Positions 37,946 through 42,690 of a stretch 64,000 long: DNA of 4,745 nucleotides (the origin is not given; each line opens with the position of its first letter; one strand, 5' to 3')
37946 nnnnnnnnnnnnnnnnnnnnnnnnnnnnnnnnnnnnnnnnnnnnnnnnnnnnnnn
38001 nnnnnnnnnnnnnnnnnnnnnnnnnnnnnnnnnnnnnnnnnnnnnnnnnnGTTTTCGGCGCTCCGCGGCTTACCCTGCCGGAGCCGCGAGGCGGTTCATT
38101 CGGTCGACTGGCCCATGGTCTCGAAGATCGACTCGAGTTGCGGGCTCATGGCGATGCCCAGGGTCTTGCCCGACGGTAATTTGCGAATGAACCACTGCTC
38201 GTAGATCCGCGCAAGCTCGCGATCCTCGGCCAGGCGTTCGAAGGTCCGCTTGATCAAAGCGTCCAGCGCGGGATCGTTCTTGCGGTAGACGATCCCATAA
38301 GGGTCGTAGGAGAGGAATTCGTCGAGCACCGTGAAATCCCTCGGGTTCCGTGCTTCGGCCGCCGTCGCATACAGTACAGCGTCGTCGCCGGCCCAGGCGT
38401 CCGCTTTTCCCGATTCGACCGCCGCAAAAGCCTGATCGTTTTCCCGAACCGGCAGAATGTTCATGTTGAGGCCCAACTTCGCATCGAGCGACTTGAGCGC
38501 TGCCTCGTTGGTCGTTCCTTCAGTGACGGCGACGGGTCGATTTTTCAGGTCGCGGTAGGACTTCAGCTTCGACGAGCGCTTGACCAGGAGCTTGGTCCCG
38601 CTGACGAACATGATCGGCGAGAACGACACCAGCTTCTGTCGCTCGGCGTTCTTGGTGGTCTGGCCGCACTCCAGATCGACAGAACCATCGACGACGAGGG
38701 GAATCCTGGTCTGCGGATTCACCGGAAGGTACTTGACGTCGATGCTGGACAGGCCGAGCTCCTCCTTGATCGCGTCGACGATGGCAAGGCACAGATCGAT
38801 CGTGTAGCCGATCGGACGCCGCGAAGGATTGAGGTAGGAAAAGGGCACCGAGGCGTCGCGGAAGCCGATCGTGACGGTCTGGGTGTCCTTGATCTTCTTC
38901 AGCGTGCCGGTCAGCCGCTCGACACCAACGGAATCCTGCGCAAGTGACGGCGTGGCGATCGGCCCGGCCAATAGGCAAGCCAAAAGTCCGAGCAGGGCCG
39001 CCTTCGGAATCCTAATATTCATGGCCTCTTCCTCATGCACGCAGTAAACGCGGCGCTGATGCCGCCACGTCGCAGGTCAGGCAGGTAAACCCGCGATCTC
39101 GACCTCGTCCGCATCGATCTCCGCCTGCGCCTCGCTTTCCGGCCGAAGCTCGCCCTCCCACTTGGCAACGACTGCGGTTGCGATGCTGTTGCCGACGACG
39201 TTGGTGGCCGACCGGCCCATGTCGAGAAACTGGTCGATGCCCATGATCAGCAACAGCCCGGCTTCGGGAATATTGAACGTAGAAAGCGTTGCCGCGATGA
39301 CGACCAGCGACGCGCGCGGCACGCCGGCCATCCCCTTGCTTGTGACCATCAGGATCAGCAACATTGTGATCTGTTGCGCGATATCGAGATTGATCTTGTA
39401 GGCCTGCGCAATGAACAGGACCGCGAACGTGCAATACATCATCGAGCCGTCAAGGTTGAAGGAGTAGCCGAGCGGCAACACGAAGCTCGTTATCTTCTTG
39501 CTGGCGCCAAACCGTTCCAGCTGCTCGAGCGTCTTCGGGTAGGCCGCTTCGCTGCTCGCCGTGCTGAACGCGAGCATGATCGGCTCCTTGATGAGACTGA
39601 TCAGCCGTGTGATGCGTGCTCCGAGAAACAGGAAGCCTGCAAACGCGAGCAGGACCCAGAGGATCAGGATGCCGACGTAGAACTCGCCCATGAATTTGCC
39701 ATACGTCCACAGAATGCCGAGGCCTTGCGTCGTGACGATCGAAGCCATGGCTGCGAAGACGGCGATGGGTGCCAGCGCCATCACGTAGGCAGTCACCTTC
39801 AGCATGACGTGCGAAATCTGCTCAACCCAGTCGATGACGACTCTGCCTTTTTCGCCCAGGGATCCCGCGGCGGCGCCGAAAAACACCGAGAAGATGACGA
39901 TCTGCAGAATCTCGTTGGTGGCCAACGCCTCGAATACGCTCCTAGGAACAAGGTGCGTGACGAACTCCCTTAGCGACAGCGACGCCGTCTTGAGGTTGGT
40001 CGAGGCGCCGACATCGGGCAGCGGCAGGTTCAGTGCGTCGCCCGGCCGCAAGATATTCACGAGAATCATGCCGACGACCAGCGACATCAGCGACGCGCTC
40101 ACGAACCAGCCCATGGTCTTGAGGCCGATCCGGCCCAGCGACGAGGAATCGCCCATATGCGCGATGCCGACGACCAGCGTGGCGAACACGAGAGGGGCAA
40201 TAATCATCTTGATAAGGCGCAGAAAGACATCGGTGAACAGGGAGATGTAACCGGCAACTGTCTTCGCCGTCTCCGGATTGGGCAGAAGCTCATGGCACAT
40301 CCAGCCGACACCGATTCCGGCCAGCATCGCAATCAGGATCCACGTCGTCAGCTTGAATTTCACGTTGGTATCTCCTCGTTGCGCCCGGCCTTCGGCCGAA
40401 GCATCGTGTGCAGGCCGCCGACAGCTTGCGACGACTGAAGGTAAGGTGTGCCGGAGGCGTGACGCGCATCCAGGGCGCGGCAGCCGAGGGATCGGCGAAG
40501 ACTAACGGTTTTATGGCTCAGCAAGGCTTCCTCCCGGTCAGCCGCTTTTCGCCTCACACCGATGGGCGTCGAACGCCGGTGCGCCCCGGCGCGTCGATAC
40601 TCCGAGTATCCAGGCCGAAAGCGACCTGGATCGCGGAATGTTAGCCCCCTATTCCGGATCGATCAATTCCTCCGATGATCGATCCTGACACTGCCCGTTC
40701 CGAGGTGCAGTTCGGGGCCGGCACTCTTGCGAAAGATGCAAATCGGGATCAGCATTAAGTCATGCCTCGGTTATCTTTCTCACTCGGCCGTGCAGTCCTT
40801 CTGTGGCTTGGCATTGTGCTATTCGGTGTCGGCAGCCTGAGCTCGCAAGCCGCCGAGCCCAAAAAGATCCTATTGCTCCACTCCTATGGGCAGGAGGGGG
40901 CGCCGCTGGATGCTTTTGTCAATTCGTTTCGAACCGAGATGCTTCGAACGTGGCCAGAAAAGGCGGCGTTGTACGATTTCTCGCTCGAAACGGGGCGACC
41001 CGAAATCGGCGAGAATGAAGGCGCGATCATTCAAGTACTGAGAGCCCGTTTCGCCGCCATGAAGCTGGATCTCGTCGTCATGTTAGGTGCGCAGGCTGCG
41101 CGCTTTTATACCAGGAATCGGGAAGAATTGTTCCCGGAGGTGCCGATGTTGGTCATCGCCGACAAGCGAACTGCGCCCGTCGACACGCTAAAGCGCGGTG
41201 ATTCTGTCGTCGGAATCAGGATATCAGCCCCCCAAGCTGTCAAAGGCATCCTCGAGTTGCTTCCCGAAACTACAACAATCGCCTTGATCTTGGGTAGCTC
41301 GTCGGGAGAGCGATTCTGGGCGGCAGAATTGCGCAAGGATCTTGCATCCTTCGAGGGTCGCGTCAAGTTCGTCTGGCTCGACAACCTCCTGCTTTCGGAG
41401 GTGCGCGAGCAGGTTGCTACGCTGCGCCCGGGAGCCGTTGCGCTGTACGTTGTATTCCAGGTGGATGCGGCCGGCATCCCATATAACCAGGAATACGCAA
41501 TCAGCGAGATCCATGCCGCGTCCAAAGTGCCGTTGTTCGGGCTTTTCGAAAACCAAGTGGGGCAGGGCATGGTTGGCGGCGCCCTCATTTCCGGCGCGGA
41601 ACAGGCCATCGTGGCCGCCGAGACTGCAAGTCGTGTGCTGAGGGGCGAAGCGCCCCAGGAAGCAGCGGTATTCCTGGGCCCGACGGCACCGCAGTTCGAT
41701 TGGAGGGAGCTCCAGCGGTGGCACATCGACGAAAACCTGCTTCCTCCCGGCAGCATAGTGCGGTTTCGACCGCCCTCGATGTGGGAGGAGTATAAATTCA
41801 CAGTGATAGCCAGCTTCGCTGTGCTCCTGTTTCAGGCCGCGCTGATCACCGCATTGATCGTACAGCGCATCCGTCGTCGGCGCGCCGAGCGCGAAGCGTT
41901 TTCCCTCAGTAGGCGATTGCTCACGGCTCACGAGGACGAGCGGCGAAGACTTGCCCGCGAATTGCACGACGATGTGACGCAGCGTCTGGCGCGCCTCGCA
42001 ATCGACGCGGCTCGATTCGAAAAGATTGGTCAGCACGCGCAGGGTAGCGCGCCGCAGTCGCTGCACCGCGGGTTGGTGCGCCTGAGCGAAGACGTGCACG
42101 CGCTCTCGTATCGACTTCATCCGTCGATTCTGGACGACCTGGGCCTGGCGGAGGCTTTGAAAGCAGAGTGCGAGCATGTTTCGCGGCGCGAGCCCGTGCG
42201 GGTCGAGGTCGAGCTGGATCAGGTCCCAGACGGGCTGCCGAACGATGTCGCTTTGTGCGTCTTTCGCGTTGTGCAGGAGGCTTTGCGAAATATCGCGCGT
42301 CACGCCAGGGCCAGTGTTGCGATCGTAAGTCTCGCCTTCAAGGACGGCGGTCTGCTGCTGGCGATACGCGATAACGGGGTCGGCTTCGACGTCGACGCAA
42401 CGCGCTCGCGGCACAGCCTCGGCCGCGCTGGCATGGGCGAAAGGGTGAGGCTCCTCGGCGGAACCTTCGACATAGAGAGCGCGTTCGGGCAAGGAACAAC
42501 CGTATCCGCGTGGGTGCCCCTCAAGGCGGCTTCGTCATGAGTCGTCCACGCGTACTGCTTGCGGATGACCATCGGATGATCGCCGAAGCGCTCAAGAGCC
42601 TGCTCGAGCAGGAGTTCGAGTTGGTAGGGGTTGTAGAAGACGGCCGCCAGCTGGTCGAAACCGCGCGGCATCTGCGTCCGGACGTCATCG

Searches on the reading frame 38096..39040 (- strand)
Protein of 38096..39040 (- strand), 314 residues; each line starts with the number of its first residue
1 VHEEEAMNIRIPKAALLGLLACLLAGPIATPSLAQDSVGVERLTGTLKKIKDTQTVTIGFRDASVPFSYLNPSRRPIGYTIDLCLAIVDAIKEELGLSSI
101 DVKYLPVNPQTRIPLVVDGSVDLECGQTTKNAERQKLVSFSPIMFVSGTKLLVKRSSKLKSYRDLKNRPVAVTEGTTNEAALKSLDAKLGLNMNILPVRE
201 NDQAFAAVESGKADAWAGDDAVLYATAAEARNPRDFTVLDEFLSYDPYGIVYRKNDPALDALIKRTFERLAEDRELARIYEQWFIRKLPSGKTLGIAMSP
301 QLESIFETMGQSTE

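Call 55: search_protein_families(library=pfam, proteins=[window:38096-39040:-], max_evalue=0.00001)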
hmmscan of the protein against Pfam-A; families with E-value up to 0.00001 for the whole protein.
window:38096-39040:- (314 aa): 3 families
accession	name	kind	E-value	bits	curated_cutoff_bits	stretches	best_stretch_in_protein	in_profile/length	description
PF00497.25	SBP_bac_3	-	1.3e-26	93.3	26.4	1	56-284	1-130/132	Bacterial extracellular solute-binding proteins, family 3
PF12974.12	Phosphonate-bd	-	8.8e-09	35.5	27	1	151-283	89-229/242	ABC transporter, phosphonate, periplasmic substrate-binding protein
PF09084.16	NMT1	-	1e-07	32.5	20.5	1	100-253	21-182/216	NMT1/THI5 like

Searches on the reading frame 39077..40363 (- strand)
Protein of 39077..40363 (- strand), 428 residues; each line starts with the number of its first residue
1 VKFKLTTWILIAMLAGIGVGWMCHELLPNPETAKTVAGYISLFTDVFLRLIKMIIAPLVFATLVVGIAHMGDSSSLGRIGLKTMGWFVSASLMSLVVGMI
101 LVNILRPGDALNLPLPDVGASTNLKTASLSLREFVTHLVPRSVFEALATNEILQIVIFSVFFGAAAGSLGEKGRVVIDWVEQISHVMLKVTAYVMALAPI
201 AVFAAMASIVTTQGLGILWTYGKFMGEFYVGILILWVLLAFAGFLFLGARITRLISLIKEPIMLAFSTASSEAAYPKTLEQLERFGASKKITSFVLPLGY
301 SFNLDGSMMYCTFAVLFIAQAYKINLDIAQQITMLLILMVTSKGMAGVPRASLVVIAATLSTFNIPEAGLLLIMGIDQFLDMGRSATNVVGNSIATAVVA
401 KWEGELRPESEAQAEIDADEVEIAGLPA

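Call 55: search_protein_families(library=pfam, proteins=[window:39077-40363:-], max_evalue=0.00001)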
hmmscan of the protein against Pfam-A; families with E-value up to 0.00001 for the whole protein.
window:39077-40363:- (428 aa): 1 family
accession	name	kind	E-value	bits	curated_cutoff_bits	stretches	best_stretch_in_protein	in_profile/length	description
PF00375.23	SDF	-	2.6e-116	389.3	27.9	1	5-402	1-387/387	Sodium:dicarboxylate symporter family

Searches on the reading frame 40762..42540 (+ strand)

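Call 55: search_protein_families(library=pfam, proteins=[window:40762-42540:+], max_evalue=0.00001)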
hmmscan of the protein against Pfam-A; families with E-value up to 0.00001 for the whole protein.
window:40762-42540:+ (592 aa): 2 families
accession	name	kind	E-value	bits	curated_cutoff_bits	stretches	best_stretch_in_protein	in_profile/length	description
PF02518.31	HATPase_c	-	9.7e-11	42.5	26.4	1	500-588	6-110/111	Histidine kinase-, DNA gyrase B-, and HSP90-like ATPase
PF07730.19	HisKA_3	-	2.1e-06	28.6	24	1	393-438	1-49/68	Histidine kinase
